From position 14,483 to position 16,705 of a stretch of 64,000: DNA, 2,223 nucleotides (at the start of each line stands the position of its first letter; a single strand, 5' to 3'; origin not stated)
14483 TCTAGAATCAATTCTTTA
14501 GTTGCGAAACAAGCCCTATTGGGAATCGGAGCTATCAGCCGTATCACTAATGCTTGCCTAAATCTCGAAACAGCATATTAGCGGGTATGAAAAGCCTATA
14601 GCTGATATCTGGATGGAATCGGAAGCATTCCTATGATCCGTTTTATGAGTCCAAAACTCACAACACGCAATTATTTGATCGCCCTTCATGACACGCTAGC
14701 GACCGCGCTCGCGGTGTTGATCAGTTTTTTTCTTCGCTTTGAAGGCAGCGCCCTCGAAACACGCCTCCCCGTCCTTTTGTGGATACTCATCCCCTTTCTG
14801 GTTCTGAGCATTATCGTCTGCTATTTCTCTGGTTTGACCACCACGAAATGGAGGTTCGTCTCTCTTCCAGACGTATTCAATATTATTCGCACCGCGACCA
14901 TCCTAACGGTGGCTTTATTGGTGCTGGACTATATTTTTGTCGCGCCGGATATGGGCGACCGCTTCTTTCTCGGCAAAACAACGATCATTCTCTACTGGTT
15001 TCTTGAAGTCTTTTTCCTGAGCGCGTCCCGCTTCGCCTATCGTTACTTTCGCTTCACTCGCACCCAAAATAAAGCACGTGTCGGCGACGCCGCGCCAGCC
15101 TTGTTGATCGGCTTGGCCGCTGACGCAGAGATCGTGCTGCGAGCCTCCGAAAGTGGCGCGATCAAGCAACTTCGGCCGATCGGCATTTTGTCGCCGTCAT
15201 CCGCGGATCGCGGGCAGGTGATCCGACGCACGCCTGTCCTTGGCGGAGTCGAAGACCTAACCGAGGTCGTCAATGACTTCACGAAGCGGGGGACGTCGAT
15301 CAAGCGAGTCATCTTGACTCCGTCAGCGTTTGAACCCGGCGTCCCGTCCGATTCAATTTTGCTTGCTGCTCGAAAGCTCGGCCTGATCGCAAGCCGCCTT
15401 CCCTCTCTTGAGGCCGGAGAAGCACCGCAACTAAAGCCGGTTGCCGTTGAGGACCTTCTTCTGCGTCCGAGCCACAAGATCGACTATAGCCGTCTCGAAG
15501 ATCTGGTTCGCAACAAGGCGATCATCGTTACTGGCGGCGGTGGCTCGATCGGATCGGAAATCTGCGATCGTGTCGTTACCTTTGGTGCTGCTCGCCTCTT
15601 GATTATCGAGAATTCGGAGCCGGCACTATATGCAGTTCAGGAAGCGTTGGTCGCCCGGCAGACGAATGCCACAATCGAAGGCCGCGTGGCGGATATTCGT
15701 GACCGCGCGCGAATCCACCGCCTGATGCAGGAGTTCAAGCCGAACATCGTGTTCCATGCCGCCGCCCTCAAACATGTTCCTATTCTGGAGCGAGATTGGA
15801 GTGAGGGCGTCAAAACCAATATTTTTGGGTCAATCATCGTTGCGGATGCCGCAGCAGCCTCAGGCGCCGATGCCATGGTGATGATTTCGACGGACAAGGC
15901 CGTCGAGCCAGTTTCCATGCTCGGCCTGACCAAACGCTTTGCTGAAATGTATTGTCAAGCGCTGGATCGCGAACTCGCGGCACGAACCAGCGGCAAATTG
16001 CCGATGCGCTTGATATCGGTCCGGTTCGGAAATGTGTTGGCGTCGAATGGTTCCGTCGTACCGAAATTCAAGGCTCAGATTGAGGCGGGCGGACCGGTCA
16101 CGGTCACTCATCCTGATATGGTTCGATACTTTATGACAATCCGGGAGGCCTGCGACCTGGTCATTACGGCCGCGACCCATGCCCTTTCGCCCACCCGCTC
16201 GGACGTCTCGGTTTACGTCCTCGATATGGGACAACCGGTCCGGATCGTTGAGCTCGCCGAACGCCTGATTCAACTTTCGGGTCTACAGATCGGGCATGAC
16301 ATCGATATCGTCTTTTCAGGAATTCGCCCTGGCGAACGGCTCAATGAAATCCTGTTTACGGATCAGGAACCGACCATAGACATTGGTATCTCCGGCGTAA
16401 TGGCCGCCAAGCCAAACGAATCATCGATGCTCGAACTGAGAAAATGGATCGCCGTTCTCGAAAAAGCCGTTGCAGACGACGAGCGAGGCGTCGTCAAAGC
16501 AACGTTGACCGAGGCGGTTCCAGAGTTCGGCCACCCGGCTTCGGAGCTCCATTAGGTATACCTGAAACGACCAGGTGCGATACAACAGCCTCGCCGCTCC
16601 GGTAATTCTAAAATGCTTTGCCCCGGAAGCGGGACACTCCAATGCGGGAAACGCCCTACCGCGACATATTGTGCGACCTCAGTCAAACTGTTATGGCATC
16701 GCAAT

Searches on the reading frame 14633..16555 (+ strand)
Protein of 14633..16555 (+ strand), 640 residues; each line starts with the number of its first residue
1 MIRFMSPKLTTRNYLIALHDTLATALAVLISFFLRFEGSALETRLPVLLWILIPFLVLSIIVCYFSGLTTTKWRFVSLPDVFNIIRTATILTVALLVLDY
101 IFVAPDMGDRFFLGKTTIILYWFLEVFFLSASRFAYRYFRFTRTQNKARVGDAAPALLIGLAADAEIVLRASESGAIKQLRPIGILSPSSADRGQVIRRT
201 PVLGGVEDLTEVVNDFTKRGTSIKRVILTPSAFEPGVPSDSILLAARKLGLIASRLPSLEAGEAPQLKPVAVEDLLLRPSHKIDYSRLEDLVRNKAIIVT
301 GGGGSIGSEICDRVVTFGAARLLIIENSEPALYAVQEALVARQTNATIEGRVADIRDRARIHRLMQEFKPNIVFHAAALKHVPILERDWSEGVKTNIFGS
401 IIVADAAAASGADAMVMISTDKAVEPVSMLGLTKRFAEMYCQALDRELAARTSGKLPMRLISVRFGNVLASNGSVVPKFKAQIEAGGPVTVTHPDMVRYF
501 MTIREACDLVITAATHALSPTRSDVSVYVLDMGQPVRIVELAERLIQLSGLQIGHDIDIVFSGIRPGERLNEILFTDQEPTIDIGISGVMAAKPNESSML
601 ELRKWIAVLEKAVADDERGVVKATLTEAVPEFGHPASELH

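Call 70: search_protein_families(library=pfam, proteins=[window:14633-16555:+], max_evalue=0.00001)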
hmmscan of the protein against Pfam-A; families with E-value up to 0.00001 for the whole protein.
window:14633-16555:+ (640 aa): 7 families
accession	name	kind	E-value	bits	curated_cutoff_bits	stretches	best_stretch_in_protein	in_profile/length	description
PF02719.21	Polysacc_synt_2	-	9.8e-103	343.8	20.2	1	297-592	1-291/293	Polysaccharide biosynthesis protein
PF01370.27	Epimerase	-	8.4e-18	65.1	20.9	1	297-517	1-228/240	NAD dependent epimerase/dehydratase family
PF16363.11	GDP_Man_Dehyd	-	7.3e-10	39.2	27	1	298-421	1-130/332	GDP-mannose 4,6 dehydratase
PF04321.23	RmlD_sub_bind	-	2.5e-09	37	27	1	297-421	3-102/287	RmlD substrate binding domain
PF00106.31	adh_short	-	2e-08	34.4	26.6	1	295-426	1-142/195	short chain dehydrogenase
PF08659.16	KR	-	6.1e-07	30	22.6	1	297-419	3-135/180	KR domain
PF01073.25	3Beta_HSD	-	5.2e-06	26.1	22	1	298-426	1-122/280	3-beta hydroxysteroid dehydrogenase/isomerase family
